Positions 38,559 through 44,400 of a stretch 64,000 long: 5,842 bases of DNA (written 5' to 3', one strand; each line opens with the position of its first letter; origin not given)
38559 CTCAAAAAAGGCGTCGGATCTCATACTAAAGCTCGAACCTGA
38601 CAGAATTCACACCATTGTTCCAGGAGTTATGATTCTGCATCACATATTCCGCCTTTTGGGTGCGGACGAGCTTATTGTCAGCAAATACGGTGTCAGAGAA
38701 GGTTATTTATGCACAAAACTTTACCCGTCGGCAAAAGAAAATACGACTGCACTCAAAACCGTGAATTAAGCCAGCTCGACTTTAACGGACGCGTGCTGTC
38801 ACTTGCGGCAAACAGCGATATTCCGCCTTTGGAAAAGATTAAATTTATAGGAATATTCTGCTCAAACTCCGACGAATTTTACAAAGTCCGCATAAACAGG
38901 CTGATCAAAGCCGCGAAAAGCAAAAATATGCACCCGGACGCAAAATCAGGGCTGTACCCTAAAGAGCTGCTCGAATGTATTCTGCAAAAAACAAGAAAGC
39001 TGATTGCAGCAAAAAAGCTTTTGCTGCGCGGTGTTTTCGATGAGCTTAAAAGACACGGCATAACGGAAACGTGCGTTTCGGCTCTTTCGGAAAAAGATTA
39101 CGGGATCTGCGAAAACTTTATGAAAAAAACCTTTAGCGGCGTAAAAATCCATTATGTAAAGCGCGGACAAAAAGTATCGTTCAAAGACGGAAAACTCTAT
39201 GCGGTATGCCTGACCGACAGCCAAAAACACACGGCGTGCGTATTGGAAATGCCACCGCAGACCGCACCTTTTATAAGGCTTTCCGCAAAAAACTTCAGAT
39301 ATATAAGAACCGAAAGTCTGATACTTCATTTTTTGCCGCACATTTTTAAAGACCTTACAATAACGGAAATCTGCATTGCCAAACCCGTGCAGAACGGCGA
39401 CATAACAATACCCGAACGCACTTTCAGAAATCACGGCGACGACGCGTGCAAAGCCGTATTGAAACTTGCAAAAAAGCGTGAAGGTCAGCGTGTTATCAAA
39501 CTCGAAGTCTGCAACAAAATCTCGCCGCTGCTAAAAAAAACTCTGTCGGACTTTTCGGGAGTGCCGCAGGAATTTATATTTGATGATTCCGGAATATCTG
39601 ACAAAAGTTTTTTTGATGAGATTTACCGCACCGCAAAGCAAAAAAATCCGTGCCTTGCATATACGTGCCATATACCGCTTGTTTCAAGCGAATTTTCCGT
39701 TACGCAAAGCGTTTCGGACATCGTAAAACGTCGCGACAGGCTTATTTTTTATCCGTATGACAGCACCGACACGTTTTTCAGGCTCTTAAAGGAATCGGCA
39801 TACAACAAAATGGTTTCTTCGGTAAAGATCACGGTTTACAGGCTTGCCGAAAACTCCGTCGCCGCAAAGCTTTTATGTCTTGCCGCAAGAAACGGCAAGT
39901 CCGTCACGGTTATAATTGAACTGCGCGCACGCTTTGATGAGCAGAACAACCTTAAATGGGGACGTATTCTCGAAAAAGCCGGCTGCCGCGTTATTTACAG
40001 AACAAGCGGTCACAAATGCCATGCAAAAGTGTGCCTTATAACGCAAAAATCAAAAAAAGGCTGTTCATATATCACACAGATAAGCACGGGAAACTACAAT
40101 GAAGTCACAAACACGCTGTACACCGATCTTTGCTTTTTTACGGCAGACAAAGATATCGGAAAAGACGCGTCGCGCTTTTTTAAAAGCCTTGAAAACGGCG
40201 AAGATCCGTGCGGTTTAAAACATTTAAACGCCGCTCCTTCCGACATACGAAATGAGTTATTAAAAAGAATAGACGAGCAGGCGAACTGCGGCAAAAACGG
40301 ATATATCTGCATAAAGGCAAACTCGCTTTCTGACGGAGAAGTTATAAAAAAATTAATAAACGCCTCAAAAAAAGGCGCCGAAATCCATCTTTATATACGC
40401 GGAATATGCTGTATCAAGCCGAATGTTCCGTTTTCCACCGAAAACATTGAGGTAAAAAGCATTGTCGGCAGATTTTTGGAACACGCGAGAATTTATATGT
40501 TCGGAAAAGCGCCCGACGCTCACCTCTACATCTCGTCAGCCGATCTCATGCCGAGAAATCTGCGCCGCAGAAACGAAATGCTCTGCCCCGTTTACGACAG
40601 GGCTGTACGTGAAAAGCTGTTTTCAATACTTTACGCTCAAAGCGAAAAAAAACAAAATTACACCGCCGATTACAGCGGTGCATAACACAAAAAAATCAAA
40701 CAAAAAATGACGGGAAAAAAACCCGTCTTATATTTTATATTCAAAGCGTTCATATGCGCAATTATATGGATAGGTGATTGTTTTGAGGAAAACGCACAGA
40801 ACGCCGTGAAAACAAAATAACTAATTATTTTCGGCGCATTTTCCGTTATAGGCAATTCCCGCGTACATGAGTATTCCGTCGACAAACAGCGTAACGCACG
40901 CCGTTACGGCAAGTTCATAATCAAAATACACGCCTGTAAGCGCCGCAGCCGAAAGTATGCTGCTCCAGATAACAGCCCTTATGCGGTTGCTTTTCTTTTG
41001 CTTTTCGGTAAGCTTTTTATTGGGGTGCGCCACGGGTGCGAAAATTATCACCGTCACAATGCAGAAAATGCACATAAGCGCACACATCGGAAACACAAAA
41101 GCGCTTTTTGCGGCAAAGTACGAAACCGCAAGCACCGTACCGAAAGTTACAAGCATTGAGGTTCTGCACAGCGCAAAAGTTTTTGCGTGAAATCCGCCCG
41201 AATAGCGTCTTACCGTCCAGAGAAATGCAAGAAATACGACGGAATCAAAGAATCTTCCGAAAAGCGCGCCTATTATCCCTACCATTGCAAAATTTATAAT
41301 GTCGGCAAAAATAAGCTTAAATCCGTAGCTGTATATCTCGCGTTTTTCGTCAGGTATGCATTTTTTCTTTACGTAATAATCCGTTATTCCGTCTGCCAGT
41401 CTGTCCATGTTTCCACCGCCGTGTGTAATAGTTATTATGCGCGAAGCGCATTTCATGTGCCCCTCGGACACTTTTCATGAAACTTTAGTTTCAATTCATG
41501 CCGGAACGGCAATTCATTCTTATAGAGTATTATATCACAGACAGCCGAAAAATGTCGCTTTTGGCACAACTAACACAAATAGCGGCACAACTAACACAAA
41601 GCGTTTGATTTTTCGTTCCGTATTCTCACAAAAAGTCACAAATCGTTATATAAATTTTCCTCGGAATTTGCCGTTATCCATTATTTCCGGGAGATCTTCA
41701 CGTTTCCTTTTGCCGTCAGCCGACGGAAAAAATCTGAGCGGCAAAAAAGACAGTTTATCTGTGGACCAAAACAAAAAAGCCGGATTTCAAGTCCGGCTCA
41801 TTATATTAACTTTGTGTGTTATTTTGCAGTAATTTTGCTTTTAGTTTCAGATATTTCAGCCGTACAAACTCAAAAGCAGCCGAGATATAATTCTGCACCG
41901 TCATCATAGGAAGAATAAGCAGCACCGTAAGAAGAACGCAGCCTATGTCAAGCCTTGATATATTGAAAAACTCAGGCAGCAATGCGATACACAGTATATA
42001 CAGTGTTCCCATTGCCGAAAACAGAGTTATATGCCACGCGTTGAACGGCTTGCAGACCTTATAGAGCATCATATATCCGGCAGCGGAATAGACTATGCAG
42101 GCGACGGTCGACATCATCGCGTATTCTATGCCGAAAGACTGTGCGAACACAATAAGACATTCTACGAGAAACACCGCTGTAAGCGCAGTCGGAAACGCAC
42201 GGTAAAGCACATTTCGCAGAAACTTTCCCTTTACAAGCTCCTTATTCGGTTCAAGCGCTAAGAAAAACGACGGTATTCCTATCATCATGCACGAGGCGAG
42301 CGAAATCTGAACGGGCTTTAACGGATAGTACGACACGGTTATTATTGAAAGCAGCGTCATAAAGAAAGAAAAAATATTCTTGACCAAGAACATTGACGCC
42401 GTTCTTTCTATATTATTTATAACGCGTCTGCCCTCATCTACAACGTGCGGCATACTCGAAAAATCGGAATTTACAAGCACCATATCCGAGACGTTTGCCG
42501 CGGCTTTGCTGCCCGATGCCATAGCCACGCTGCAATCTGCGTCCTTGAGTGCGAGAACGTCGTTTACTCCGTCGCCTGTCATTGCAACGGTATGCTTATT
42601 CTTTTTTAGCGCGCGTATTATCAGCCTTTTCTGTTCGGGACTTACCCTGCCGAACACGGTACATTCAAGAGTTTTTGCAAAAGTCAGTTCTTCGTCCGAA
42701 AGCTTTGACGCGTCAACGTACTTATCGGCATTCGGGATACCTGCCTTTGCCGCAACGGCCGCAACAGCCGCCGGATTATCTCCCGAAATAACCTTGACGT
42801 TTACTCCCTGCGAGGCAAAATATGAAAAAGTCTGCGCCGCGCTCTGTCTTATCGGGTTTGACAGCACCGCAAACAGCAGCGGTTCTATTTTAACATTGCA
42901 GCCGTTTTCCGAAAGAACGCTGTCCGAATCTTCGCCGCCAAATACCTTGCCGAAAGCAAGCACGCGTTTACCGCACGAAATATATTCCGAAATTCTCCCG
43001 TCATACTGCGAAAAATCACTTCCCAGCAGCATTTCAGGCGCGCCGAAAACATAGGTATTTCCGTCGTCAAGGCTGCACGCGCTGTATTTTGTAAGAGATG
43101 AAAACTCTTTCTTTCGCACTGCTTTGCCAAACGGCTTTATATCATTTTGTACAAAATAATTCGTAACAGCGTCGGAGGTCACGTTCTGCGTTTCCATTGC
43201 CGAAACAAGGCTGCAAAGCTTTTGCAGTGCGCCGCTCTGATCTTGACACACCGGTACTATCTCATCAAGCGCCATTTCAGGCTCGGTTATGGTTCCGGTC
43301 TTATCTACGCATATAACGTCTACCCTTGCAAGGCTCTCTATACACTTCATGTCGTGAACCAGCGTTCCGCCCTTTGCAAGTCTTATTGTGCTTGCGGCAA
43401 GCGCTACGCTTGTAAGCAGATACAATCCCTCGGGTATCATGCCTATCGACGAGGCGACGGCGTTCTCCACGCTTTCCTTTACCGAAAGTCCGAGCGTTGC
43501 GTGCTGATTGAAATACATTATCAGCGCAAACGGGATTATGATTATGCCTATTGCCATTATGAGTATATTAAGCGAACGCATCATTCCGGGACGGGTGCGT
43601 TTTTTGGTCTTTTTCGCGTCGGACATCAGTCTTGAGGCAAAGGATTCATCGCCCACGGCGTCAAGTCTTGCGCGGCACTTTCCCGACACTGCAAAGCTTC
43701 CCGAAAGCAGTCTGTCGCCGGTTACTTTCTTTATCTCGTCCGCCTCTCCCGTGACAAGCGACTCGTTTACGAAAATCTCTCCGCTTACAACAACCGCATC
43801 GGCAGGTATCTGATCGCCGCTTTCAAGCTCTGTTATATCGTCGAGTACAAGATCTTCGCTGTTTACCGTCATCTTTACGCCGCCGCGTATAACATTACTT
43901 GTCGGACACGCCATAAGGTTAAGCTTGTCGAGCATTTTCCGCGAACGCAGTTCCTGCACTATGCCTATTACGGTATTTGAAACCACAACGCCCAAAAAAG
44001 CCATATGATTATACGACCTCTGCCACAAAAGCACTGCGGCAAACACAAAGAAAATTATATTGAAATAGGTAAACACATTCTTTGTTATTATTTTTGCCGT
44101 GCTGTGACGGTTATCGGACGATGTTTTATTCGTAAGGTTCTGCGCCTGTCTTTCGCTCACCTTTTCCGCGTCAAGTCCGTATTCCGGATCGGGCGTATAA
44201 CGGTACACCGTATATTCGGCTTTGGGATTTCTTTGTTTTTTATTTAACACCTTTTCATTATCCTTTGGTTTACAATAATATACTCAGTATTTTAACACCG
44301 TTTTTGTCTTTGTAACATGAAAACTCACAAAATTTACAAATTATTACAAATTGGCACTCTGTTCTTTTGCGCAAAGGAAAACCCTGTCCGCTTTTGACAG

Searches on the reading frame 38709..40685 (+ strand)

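Call 12: search_protein_families(library=pfam, proteins=[window:38709-40685:+], max_evalue=0.01)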
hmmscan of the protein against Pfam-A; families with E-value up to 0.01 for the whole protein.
window:38709-40685:+ (658 aa): 5 families
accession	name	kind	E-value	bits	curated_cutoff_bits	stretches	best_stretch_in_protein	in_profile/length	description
PF17941.7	PP_kinase_C_1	-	4.2e-56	189.6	25.7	1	336-497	3-164/167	Polyphosphate kinase C-terminal domain 1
PF13090.12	PP_kinase_C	-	4e-47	160.3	25.8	1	507-646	2-144/172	Polyphosphate kinase C-terminal domain 2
PF13089.11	PP_kinase_N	-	7.7e-25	87.7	23.8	1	16-119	2-105/107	Polyphosphate kinase N-terminal domain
PF02503.22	PP_kinase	-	5.5e-13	49.5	31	1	150-302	23-180/183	Polyphosphate kinase middle domain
PF13091.12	PLDc_2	-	3.5e-12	46.7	27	1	370-493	10-130/132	PLD-like domain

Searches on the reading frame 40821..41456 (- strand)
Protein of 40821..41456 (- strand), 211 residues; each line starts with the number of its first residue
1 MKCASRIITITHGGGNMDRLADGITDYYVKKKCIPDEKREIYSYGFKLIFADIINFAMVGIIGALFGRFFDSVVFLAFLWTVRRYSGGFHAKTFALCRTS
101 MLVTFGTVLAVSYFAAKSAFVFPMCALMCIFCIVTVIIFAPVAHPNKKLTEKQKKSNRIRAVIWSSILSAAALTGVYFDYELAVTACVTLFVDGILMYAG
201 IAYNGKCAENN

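Call 12: search_protein_families(library=pfam, proteins=[window:40821-41408:-], max_evalue=0.01)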
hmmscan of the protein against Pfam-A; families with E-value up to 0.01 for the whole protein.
window:40821-41408:- (195 aa): 1 family
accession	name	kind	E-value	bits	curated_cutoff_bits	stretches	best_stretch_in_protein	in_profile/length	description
PF04647.20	AgrB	-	8.2e-37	126.8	23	1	6-173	2-173/185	Accessory gene regulator B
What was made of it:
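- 40821..41408 (-): agrB (195 aa from ATG 41408). Gene callers often start it at the ATG inside linker 4 (41456, giving 211 aa). Pfam AgrB E=8e-37, aligned from residue 6 (call 12).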

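Call 82: find_homologous_proteins(query=window:40821-41408:-, max_evalue=1e-15)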
Query window:40821-41408:- (195 aa): 61 proteins with E <= 1e-15 among 350 candidates.
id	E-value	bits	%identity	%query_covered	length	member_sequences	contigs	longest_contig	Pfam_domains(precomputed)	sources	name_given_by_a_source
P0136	5.1e-123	426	99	100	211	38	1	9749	PF04647.21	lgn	-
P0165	3.3e-109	381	86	100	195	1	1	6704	PF04647.21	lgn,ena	-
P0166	2.5e-50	189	53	95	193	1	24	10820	PF04647.21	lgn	-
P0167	4.8e-49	185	51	99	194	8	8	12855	PF04647.21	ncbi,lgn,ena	-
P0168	4.1e-46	175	47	95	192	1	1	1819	PF04647.21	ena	-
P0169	1.4e-45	174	49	94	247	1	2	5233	PF04647.21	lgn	-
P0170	2.1e-45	173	48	95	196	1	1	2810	PF04647.21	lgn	-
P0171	2.4e-45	173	45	99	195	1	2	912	PF04647.21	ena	-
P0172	2.5e-45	173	45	95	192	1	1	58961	PF04647.21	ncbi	-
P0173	1.1e-44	171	44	99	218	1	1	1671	PF04647.21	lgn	-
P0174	3.2e-44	169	45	99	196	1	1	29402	PF04647.21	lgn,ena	-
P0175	5.6e-44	168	45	99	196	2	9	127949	PF04647.21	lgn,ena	-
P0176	2.1e-43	167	44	95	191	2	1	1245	PF04647.21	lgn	-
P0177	3.1e-43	166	46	96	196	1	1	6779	PF04647.21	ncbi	-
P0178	5.4e-43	165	46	94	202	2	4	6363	PF04647.21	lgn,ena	-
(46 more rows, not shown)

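Call 83: find_encoding_contigs(protein=P0165, flank=3000, max_places=2)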
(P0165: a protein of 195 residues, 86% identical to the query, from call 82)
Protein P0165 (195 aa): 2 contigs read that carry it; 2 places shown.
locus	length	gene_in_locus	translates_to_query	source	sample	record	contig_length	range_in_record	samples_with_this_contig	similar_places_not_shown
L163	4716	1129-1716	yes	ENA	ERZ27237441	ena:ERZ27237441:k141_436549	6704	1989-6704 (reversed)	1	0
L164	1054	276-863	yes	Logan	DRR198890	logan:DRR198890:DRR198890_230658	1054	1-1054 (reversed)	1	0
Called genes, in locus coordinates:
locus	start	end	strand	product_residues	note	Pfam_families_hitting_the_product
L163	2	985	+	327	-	?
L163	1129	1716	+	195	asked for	PF04647:AgrB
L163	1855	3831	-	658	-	PF13089:PP_kinase_N, PF02503:PP_kinase, PF17941:PP_kinase_C_1, PF13091:PLDc_2 (faint), PF13090:PP_kinase_C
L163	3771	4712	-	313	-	PF02541:Ppx-GppA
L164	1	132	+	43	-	?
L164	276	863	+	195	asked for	PF04647:AgrB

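Call 84: find_encoding_contigs(protein=P0166, flank=2000, max_places=2)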
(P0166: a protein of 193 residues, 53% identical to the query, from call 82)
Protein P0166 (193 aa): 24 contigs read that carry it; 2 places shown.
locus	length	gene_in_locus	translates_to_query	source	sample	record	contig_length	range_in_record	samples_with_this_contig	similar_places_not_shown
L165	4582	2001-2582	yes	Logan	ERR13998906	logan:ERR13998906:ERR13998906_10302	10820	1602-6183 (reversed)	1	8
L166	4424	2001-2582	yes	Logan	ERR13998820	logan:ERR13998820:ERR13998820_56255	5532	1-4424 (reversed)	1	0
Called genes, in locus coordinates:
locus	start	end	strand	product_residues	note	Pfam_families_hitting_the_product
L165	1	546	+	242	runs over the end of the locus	PF00072:Response_reg, PF04397:LytTR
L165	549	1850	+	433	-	PF14689:SPOB_a (weak), PF02518:HATPase_c (weak), PF14501:HATPase_c_5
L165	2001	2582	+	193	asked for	PF04647:AgrB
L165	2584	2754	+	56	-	-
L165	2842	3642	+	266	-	-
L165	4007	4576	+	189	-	-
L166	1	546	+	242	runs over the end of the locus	PF00072:Response_reg, PF04397:LytTR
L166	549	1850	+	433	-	PF14689:SPOB_a (weak), PF02518:HATPase_c (weak), PF14501:HATPase_c_5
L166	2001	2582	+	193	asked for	PF04647:AgrB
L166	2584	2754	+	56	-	-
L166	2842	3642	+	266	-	-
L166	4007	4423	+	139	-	?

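Call 85: find_encoding_contigs(protein=P0167, flank=2000, max_places=2)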
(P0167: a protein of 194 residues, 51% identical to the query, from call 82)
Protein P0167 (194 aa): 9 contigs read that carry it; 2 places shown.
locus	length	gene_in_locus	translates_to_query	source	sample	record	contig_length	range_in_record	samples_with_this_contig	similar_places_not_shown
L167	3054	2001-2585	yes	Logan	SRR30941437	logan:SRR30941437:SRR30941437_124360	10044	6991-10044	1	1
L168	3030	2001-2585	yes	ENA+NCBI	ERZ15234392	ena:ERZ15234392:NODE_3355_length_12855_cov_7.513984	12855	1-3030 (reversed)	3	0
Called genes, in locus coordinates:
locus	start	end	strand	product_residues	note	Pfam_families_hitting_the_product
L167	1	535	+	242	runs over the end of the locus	PF00072:Response_reg, PF04397:LytTR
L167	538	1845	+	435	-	PF14501:HATPase_c_5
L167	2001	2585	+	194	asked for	PF04647:AgrB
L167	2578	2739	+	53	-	-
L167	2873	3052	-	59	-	?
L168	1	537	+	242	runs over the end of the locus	PF00072:Response_reg, PF04397:LytTR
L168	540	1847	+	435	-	PF14501:HATPase_c_5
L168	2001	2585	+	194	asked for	PF04647:AgrB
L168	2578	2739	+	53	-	-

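Call 95: find_encoding_contigs(protein=window:40821-41456:-, flank=1000, max_places=10)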
Protein window:40821-41456:- (211 aa): 22 contigs read that carry it; 7 places shown.
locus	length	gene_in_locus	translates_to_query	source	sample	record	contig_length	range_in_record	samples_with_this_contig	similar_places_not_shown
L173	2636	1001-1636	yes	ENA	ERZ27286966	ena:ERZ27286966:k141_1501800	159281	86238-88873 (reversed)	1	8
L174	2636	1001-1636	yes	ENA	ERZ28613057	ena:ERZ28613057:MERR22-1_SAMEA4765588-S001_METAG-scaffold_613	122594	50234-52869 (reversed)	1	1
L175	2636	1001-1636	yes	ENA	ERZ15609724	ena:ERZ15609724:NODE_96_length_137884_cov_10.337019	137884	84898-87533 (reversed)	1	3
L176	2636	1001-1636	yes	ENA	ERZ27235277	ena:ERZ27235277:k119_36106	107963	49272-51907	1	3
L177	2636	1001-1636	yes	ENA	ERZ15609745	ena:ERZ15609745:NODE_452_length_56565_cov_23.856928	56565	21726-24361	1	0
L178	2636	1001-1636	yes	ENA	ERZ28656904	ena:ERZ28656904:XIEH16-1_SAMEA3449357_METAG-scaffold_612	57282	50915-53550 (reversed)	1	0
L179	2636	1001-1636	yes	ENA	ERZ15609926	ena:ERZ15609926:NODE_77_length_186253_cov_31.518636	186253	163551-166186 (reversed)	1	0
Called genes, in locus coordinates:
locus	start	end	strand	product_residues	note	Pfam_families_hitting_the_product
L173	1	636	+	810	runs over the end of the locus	PF00122:E1-E2_ATPase, PF00702:Hydrolase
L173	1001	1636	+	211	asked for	PF04647:AgrB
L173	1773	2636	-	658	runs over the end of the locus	PF13089:PP_kinase_N, PF02503:PP_kinase, PF17941:PP_kinase_C_1, PF13091:PLDc_2 (faint), PF13090:PP_kinase_C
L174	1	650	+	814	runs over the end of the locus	PF00122:E1-E2_ATPase, PF00702:Hydrolase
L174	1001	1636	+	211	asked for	PF04647:AgrB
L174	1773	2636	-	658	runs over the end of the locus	PF13089:PP_kinase_N, PF02503:PP_kinase, PF17941:PP_kinase_C_1, PF13091:PLDc_2 (weak), PF13090:PP_kinase_C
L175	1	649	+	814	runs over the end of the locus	PF00122:E1-E2_ATPase, PF00702:Hydrolase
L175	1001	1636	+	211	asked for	PF04647:AgrB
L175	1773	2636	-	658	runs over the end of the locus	PF13089:PP_kinase_N, PF02503:PP_kinase, PF17941:PP_kinase_C_1, PF13091:PLDc_2 (weak), PF13090:PP_kinase_C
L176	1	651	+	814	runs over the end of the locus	PF00122:E1-E2_ATPase, PF00702:Hydrolase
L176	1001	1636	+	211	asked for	PF04647:AgrB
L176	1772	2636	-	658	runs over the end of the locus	PF13089:PP_kinase_N, PF02503:PP_kinase, PF17941:PP_kinase_C_1, PF13091:PLDc_2 (weak), PF13090:PP_kinase_C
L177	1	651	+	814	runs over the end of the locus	PF00122:E1-E2_ATPase, PF00702:Hydrolase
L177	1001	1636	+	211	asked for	PF04647:AgrB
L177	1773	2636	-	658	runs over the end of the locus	PF13089:PP_kinase_N, PF02503:PP_kinase, PF17941:PP_kinase_C_1, PF13091:PLDc_2 (weak), PF13090:PP_kinase_C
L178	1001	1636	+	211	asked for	PF04647:AgrB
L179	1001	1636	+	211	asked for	PF04647:AgrB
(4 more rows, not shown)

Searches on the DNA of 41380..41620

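Call 26: search_rna_families(source=window, start=41380, end=41620, threshold=evalue, max_evalue=10)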
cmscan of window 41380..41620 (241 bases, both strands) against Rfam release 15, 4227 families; matches with E-value up to 10: 1.
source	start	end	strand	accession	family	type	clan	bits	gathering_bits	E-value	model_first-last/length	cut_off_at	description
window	41427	41552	-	RF02879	MH_s10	Gene; sRNA;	-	12.7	81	3.4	1-143/143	no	Mesorhizobail RNA 10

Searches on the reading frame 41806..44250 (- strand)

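Call 12: search_protein_families(library=pfam, proteins=[window:41806-44250:-], max_evalue=0.01)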
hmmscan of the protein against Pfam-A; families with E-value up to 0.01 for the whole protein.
window:41806-44250:- (814 aa): 4 families
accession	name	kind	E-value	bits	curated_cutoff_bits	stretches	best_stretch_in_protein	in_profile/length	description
PF00122.25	E1-E2_ATPase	-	4.6e-39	134.2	28.1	1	116-293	5-180/181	E1-E2 ATPase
PF00702.32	Hydrolase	-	6.3e-18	66.3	26.4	1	310-572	1-191/191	haloacid dehalogenase-like hydrolase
PF08282.18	Hydrolase_3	-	8.5e-05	22.8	20.9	1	545-595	196-246/255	haloacid dehalogenase-like hydrolase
PF00690.31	Cation_ATPase_N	-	0.00047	20.2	20.4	1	16-73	10-68/69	Cation transporter/ATPase, N-terminus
